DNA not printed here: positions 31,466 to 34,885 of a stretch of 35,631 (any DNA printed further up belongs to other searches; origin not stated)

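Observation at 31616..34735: Carrier-less NRPS-like C-A protein with a decayed adenylation active site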

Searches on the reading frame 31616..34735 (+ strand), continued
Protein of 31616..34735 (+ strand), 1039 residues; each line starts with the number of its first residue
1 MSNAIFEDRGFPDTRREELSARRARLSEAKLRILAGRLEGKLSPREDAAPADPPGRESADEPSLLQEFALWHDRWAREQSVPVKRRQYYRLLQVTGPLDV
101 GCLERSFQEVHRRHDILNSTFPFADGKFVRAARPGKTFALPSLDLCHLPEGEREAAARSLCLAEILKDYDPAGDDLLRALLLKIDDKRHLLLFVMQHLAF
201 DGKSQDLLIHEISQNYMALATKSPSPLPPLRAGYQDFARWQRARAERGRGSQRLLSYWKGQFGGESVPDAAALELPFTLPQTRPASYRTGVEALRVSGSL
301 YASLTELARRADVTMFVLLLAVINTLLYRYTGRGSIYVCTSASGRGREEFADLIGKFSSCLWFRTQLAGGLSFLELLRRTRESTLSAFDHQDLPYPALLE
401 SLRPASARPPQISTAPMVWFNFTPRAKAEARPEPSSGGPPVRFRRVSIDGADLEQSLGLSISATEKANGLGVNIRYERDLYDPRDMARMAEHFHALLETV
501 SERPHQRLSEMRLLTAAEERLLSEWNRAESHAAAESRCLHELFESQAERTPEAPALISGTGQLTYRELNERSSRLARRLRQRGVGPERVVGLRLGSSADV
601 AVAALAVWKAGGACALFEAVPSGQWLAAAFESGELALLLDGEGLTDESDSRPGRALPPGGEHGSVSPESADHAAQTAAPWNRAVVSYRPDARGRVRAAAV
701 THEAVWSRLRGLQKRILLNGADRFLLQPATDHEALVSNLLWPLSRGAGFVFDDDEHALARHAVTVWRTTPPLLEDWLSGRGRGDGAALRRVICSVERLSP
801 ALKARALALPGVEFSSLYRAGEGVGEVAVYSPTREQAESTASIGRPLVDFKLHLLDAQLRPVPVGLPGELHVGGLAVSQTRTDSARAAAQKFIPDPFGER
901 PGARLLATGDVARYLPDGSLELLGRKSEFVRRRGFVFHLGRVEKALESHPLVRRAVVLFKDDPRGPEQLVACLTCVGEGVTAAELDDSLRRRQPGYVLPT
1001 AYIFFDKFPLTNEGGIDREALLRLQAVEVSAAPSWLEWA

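Call 9: find_homologous_proteins(query=window:31616-34735:+, max_evalue=1e-30)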
Query window:31616-34735:+ (1039 aa): 233 proteins with E <= 1e-30 among 8000 candidates; the best 120 are listed.
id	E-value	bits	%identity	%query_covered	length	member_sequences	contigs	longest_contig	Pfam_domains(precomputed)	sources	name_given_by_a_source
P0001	0.0e+0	2328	100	100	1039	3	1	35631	PF00668.26,PF00501.35,PF13193.13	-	-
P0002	9.8e-216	737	40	94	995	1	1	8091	PF00668.26,PF00501.35,PF13193.13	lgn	-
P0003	1.1e-192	661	29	90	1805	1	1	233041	PF00668.26,PF00550.32,PF00501.35,PF13193.13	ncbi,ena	-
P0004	5.0e-191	655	32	90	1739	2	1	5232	PF00668.26,PF00550.32,PF00501.35,PF13193.13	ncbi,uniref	ncbi:non-ribosomal peptide synthetase, partial [Corallococcus llansteffanensis]|uniref:non-ribosomal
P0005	5.0e-188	645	33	90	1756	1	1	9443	PF00668.26,PF00550.32,PF00501.35,PF13193.13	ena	-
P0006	1.0e-186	641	34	88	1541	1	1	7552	PF00668.26,PF00550.32,PF00501.35,PF13193.13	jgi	jgi:amino acid adenylation domain-containing protein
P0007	2.6e-181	623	33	93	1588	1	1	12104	PF00668.26,PF00550.32,PF18563.7,PF00501.35,PF13193.13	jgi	jgi:amino acid adenylation domain-containing protein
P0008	7.7e-181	621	33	90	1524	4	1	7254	PF00668.26,PF00550.32,PF00501.35,PF13193.13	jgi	-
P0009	4.8e-174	599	29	91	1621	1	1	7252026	PF00668.26,PF00550.32,PF00501.35,PF13193.13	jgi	jgi:amino acid adenylation domain-containing protein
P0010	1.8e-171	590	31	94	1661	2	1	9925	PF00668.26,PF00550.32,PF00501.35,PF13193.13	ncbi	ncbi:MAG: amino acid adenylation domain-containing protein, partial [Longimicrobiaceae bacterium]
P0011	1.1e-168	581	34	90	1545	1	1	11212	PF00668.26,PF00550.32,PF00501.35,PF13193.13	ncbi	-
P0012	2.3e-168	580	32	97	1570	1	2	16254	PF00668.26,PF00550.32,PF00501.35,PF13193.13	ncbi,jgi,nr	ncbi:MAG TPA: amino acid adenylation domain-containing protein [Chthonomonadaceae bacterium]|nr:amin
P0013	7.1e-166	572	33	85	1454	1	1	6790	PF00668.26,PF00550.32,PF00501.35,PF13193.13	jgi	jgi:amino acid adenylation domain-containing protein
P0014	6.6e-160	552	33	90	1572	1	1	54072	PF00668.26,PF00550.32,PF00501.35,PF13193.13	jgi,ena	-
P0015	4.3e-157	543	34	64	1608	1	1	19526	PF00668.26,PF00550.32,PF00501.35,PF13193.13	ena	-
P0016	3.7e-153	530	33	90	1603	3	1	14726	PF00668.26,PF00550.32,PF00501.35,PF13193.13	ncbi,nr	ncbi:MAG TPA: amino acid adenylation domain-containing protein, partial [Longimicrobiaceae bacterium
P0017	2.8e-152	527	31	90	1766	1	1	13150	PF00668.26,PF00550.32,PF00501.35,PF13193.13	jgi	jgi:amino acid adenylation domain-containing protein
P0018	7.4e-152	526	33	88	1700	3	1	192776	PF00668.26,PF00550.32,PF00501.35,PF13193.13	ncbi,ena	-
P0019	1.1e-151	525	34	97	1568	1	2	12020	PF00668.26,PF00550.32,PF00501.35,PF13193.13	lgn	-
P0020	7.4e-151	522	30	90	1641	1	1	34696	PF00668.26,PF00550.32,PF00501.35,PF13193.13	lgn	-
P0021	1.4e-150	521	34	86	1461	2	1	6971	PF00668.26,PF00550.32,PF00501.35,PF13193.13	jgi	jgi:amino acid adenylation domain-containing protein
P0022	1.9e-150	521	32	90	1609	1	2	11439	PF00668.26,PF00550.32,PF18563.7,PF00501.35,PF13193.13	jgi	jgi:amino acid adenylation domain-containing protein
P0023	2.2e-147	511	32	71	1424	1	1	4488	PF00668.26,PF00550.32,PF00501.35,PF13193.13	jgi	jgi:amino acid adenylation domain-containing protein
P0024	4.8e-146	506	34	90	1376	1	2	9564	PF00668.26,PF00550.32,PF00501.35,PF13193.13,PF00975.27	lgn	-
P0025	8.1e-146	506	35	90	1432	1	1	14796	PF00668.26,PF00550.32,PF00501.35,PF13193.13,PF00975.27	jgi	jgi:surfactin family lipopeptide synthetase A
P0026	2.7e-145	504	31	90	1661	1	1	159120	PF00668.26,PF00550.32,PF18563.7,PF00501.35,PF13193.13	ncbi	-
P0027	1.4e-144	501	33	63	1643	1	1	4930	PF00668.26,PF00550.32,PF00501.35,PF13193.13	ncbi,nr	ncbi:MAG TPA: amino acid adenylation domain-containing protein, partial [Thermoanaerobaculia bacteri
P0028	2.1e-143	498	34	90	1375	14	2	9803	PF00668.26,PF00550.32,PF00501.35,PF13193.13,PF00975.27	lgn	-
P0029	4.9e-143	496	31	91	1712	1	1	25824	PF00668.26,PF00550.32,PF00501.35,PF13193.13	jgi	jgi:amino acid adenylation domain-containing protein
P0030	1.4e-142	495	32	73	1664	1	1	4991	PF00668.26,PF00550.32,PF00501.35,PF13193.13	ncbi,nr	ncbi:MAG TPA: amino acid adenylation domain-containing protein, partial [Longimicrobium sp.]|nr:amin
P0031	3.1e-142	494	33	96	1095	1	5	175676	PF00668.26,PF00550.32,PF00501.35,PF13193.13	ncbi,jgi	ncbi:MAG TPA: amino acid adenylation domain-containing protein [Ktedonobacterales bacterium]|jgi:ami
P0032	4.3e-141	490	34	80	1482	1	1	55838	PF00668.26,PF00550.32,PF00501.35,PF13193.13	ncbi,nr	ncbi:MAG TPA: amino acid adenylation domain-containing protein, partial [Thermoanaerobaculia bacteri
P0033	9.8e-141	489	32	90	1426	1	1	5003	PF00668.26,PF00550.32,PF00501.35,PF13193.13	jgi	jgi:amino acid adenylation domain-containing protein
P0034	1.4e-140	488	32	96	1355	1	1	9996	PF00668.26,PF00550.32,PF00501.35,PF13193.13,PF00975.27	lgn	-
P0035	1.5e-140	488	33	89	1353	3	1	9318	PF00668.26,PF00550.32,PF12697.14,PF00501.35,PF13193.13,PF00975.27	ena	-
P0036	6.4e-140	486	34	96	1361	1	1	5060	PF00668.26,PF00550.32,PF00501.35,PF13193.13,PF00975.27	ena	-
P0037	3.3e-139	484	33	96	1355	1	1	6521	PF00668.26,PF00550.32,PF00501.35,PF13193.13,PF00975.27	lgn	-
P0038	8.1e-139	482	32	90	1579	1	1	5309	PF00668.26,PF00550.32,PF00501.35,PF13193.13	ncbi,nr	ncbi:MAG TPA: amino acid adenylation domain-containing protein, partial [Longimicrobium sp.]|nr:amin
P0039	8.6e-139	482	29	91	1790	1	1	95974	PF00668.26,PF00550.32,PF00501.35,PF13193.13,PF00975.27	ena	-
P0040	1.9e-138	481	32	90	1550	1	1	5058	PF00668.26,PF00550.32,PF00501.35,PF13193.13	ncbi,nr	ncbi:MAG TPA: amino acid adenylation domain-containing protein, partial [Longimicrobium sp.]|nr:amin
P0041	2.8e-138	481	33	90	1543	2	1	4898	PF00668.26,PF00550.32,PF00501.35,PF13193.13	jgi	jgi:amino acid adenylation domain-containing protein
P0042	6.3e-138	479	34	91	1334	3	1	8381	PF00668.26,PF00550.32,PF00501.35,PF13193.13,PF00975.27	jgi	-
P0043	6.5e-138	479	32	77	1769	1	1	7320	PF00668.26,PF00550.32,PF05050.20,PF00501.35,PF13193.13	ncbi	ncbi:MAG TPA: amino acid adenylation domain-containing protein, partial [Pyrinomonadaceae bacterium]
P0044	1.4e-137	478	31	90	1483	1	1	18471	PF00668.26,PF00550.32,PF00501.35,PF13193.13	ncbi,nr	ncbi:MAG TPA: amino acid adenylation domain-containing protein, partial [Longimicrobium sp.]|nr:amin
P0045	3.9e-137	477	30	90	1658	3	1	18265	PF00668.26,PF00550.32,PF18563.7,PF00501.35,PF13193.13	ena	-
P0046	1.5e-136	475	32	90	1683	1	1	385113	PF00668.26,PF00550.32,PF00501.35,PF13193.13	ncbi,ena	-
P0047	2.7e-136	474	32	91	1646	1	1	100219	PF00668.26,PF00550.32,PF18563.7,PF00501.35,PF13193.13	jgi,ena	-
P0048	2.9e-136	474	35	90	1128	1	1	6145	PF00668.26,PF00550.32,PF00501.35,PF13193.13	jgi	jgi:amino acid adenylation domain-containing protein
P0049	6.2e-135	469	29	90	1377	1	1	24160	PF00668.26,PF00550.32,PF00501.35,PF13193.13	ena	-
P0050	2.1e-134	468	33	90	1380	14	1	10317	PF00668.26,PF00550.32,PF00501.35,PF13193.13,PF00975.27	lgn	-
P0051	2.4e-134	468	34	88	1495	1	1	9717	PF00668.26,PF00550.32,PF00501.35,PF13193.13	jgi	-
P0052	3.7e-134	467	34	77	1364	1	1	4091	PF00668.26,PF00550.32,PF00501.35,PF13193.13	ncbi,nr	ncbi:MAG TPA: amino acid adenylation domain-containing protein, partial [Longimicrobiaceae bacterium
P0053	1.9e-133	465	31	89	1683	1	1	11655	PF00668.26,PF00550.32,PF00501.35,PF13193.13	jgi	jgi:amino acid adenylation domain-containing protein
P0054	3.3e-133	464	26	90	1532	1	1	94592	PF00668.26,PF00550.32,PF00501.35,PF13193.13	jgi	jgi:amino acid adenylation domain-containing protein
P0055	8.4e-133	462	33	90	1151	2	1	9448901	PF00668.26,PF00550.32,PF18563.7,PF00501.35,PF13193.13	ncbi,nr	ncbi:amino acid adenylation domain-containing protein [Kalymmatonema gypsitolerans NIES-4073]|nr:ami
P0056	6.0e-132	460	33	93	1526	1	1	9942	PF13847.13,PF00668.26,PF13489.13,PF05175.21,PF13649.13,PF00550.32,PF00501.35,PF13193.13,PF08241.19,PF08242.19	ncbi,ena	-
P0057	6.1e-132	460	30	91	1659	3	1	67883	PF00668.26,PF00550.32,PF18563.7,PF00501.35,PF13193.13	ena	-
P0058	3.8e-131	457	32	96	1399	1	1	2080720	PF00668.26,PF00550.32,PF00501.35,PF13193.13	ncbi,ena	-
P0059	5.0e-131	457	31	89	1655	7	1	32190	PF00668.26,PF00550.32,PF00501.35,PF13193.13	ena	-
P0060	1.1e-129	452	32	90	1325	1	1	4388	PF00668.26,PF00550.32,PF00501.35,PF13193.13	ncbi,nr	ncbi:MAG TPA: amino acid adenylation domain-containing protein, partial [Thermoanaerobaculia bacteri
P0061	1.5e-129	452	31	90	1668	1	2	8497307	PF00668.26,PF00550.32,PF00501.35,PF13193.13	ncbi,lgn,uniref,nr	ncbi:amino acid adenylation domain-containing protein [Streptomyces sp. NBC_00876]|uniref:amino acid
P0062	6.2e-129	450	30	90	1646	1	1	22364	PF00668.26,PF00550.32,PF18563.7,PF00501.35,PF13193.13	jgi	jgi:amino acid adenylation domain-containing protein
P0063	3.1e-128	447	28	90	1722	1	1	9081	PF00668.26,PF00550.32,PF18563.7,PF00501.35,PF13193.13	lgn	-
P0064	1.9e-127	445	32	91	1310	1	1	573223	PF00668.26,PF00550.32,PF00501.35,PF13193.13,PF00975.27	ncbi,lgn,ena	-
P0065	4.0e-127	444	33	54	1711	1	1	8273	PF00668.26,PF00550.32,PF00501.35,PF13193.13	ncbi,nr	ncbi:MAG: amino acid adenylation domain-containing protein, partial [Actinobacteria bacterium]|nr:am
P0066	1.1e-126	442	32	97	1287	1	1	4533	PF00668.26,PF00550.32,PF00501.35,PF13193.13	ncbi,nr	ncbi:MAG TPA: amino acid adenylation domain-containing protein, partial [Ktedonobacteraceae bacteriu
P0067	3.4e-126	441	33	97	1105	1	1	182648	PF00668.26,PF00550.32,PF00501.35,PF13193.13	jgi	jgi:amino acid adenylation domain-containing protein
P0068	3.0e-125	437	34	90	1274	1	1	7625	PF00668.26,PF00550.32,PF00501.35,PF13193.13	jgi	jgi:amino acid adenylation domain-containing protein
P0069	8.5e-125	436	31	89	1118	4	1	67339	PF00668.26,PF00550.32,PF00501.35,PF13193.13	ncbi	ncbi:MAG: non-ribosomal peptide synthetase [Chloroflexota bacterium]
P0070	1.5e-124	435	31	96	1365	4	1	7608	PF00668.26,PF00550.32,PF00501.35,PF13193.13,PF00975.27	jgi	jgi:surfactin family lipopeptide synthetase A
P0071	2.7e-124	434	29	90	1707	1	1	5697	PF00668.26,PF00550.32,PF00501.35,PF13193.13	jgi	-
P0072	3.0e-123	431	33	88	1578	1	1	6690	PF00668.26,PF00550.32,PF00501.35,PF13193.13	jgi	jgi:amino acid adenylation domain-containing protein/non-ribosomal peptide synthase protein (TIGR017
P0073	3.8e-123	430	33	90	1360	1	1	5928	PF00668.26,PF00550.32,PF00501.35,PF13193.13,PF00561.27,PF00975.27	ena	-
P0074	2.7e-122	428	29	89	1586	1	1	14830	PF00668.26,PF00550.32,PF00501.35,PF13193.13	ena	-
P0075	1.2e-121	426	31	98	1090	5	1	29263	PF00668.26,PF00550.32,PF00501.35,PF13193.13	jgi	-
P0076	1.7e-121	425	33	90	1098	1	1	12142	PF00668.26,PF00550.32,PF00501.35,PF13193.13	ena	-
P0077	1.8e-121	425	32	90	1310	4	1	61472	PF00668.26,PF00550.32,PF00501.35,PF13193.13,PF00975.27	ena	-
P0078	3.2e-121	424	32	91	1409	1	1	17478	PF00668.26,PF00550.32,PF00501.35,PF13193.13,PF00975.27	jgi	jgi:amino acid adenylation domain-containing protein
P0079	3.5e-121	424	36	48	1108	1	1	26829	PF00668.26,PF00550.32,PF00501.35,PF13193.13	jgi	jgi:amino acid adenylation domain-containing protein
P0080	9.8e-121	422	30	96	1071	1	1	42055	PF00668.26,PF00550.32,PF00501.35,PF13193.13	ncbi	ncbi:MAG: amino acid adenylation domain-containing protein [Bacteroidota bacterium]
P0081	3.0e-120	421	29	91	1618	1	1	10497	PF00668.26,PF00550.32,PF00501.35,PF13193.13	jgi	jgi:amino acid adenylation domain-containing protein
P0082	4.8e-120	420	30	90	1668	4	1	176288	PF00668.26,PF00550.32,PF00501.35,PF13193.13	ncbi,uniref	ncbi:amino acid adenylation domain-containing protein [Streptomyces sp. NPDC059639]|uniref:amino aci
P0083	6.0e-120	420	29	90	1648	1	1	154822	PF00668.26,PF00550.32,PF00501.35,PF13193.13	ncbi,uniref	ncbi:amino acid adenylation domain-containing protein [Actinomadura sp. B10D3]|uniref:amino acid ade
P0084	7.1e-120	420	33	94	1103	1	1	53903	PF00668.26,PF00550.32,PF00501.35,PF13193.13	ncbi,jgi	ncbi:MAG TPA: amino acid adenylation domain-containing protein [Ktedonobacteraceae bacterium]|jgi:am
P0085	1.0e-119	419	29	90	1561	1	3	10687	PF00668.26,PF00550.32,PF00501.35,PF13193.13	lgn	-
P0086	1.9e-119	418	32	77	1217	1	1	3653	PF00668.26,PF00550.32,PF00501.35,PF13193.13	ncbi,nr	ncbi:MAG TPA: amino acid adenylation domain-containing protein, partial [Longimicrobium sp.]|nr:amin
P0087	2.2e-119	418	30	91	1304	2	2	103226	PF00668.26,PF00550.32,PF00501.35,PF13193.13,PF00975.27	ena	-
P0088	3.5e-119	417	34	90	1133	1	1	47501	PF00668.26,PF00550.32,PF00501.35,PF13193.13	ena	-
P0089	1.6e-118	415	32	94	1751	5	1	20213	PF00668.26,PF00550.32,PF00501.35,PF13193.13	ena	-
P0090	1.7e-118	415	30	90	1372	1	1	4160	PF00668.26,PF00550.32,PF00501.35,PF13193.13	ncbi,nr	ncbi:MAG TPA: amino acid adenylation domain-containing protein, partial [Thermoanaerobaculia bacteri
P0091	3.3e-118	414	32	89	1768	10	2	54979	PF00668.26,PF00550.32,PF00501.35,PF13193.13,PF00975.27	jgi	jgi:amino acid adenylation domain-containing protein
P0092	4.1e-118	414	32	98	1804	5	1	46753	PF00668.26,PF00534.27,PF00550.32,PF00501.35,PF13193.13,PF00975.27,PF20706.4,PF13692.13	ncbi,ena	-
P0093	9.2e-118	413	33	90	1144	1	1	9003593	PF00668.26,PF00550.32,PF18563.7,PF00501.35,PF13193.13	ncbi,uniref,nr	ncbi:non-ribosomal peptide synthetase [Corallococcus macrosporus]|uniref:non-ribosomal peptide synth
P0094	1.6e-117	412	30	53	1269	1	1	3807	PF00668.26,PF00550.32,PF00501.35,PF13193.13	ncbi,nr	ncbi:MAG: hypothetical protein QOE53_1044, partial [Pseudonocardiales bacterium]|nr:hypothetical pro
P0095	1.9e-117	412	31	89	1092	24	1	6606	PF00668.26,PF00550.32,PF00501.35,PF13193.13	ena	-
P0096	2.6e-117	411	32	92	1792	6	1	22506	PF00668.26,PF00550.32,PF00501.35,PF13193.13,PF00975.27,PF00067.28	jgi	-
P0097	3.9e-116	407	30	83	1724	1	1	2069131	PF00668.26,PF00550.32,PF00501.35,PF13193.13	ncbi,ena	-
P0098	6.2e-116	407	33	90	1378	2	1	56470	PF00668.26,PF00550.32,PF00501.35,PF13193.13,PF00975.27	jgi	jgi:amino acid adenylation domain-containing protein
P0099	9.5e-116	406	32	95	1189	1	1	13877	PF00668.26,PF00550.32,PF00501.35,PF13193.13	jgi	jgi:amino acid adenylation domain-containing protein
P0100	2.6e-115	405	31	76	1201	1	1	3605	PF00668.26,PF00550.32,PF00501.35,PF13193.13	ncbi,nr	ncbi:MAG: amino acid adenylation domain-containing protein, partial [Gemmatimonadetes bacterium]|nr:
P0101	5.8e-115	403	31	90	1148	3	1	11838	PF00668.26,PF00550.32,PF18563.7,PF00501.35,PF13193.13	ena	-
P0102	7.3e-115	403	30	97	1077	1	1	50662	PF00668.26,PF00550.32,PF00501.35,PF13193.13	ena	-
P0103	1.4e-114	402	30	96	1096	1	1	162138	PF00668.26,PF00550.32,PF00501.35,PF13193.13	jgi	jgi:amino acid adenylation domain-containing protein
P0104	2.4e-114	401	33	66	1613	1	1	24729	PF00668.26,PF00550.32,PF00501.35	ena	-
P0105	3.1e-114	401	33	97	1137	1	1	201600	PF00668.26,PF00550.32,PF00501.35,PF13193.13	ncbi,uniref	ncbi:amino acid adenylation domain-containing protein [Streptomyces sp. NPDC058308]|uniref:non-ribos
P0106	4.4e-114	400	31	90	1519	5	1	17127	PF00668.26,PF00550.32,PF01073.26,PF00501.35,PF13193.13,PF07993.19,PF01370.28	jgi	jgi:myxalamid-type nonribosomal peptide synthetase MxaA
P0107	4.5e-114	400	32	90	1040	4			PF00668.26,PF00550.32,PF00501.35,PF13193.13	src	-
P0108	9.9e-114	399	32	85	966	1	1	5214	PF00668.26,PF00501.35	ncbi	-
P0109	3.8e-113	397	33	90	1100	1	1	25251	PF00668.26,PF00550.32,PF00501.35,PF13193.13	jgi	jgi:amino acid adenylation domain-containing protein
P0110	7.0e-113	397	30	90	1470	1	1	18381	PF00668.26,PF00550.32,PF00501.35,PF13193.13,PF00975.27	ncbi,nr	ncbi:MAG TPA: amino acid adenylation domain-containing protein, partial [Ktedonobacteraceae bacteriu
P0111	2.0e-112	395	30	96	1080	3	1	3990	PF00668.26,PF00550.32,PF00501.35,PF13193.13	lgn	-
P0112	1.5e-111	392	29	51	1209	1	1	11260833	PF00668.26,PF00550.32,PF00501.35,PF13193.13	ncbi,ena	-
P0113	3.7e-111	391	32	52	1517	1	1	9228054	PF00668.26,PF00550.32,PF00501.35,PF13193.13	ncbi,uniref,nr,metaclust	ncbi:non-ribosomal peptide synthetase [Actinoplanes sp. N902-109]|uniref:non-ribosomal peptide synth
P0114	3.9e-111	391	33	90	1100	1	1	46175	PF00668.26,PF00550.32,PF00501.35,PF13193.13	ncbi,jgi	jgi:amino acid adenylation domain-containing protein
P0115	8.5e-111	390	33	44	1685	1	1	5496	PF00668.26,PF00296.27,PF00550.32,PF00501.35,PF13193.13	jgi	jgi:natural product biosynthesis luciferase-like monooxygenase protein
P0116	9.7e-111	389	33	85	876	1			PF00668.26,PF00501.35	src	-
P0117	1.1e-110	389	33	90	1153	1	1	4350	PF00668.26,PF00550.32,PF18563.7,PF00501.35,PF13193.13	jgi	jgi:amino acid adenylation domain-containing protein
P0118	2.2e-110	388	33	90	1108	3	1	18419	PF00668.26,PF00550.32,PF00501.35,PF13193.13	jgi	jgi:amino acid adenylation domain-containing protein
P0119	7.4e-110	386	33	96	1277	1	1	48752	PF00668.26,PF00550.32,PF00501.35,PF13193.13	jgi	jgi:amino acid adenylation domain-containing protein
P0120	1.9e-109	385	34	44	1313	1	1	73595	PF00668.26,PF00550.32,PF00501.35,PF13193.13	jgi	jgi:amino acid adenylation domain-containing protein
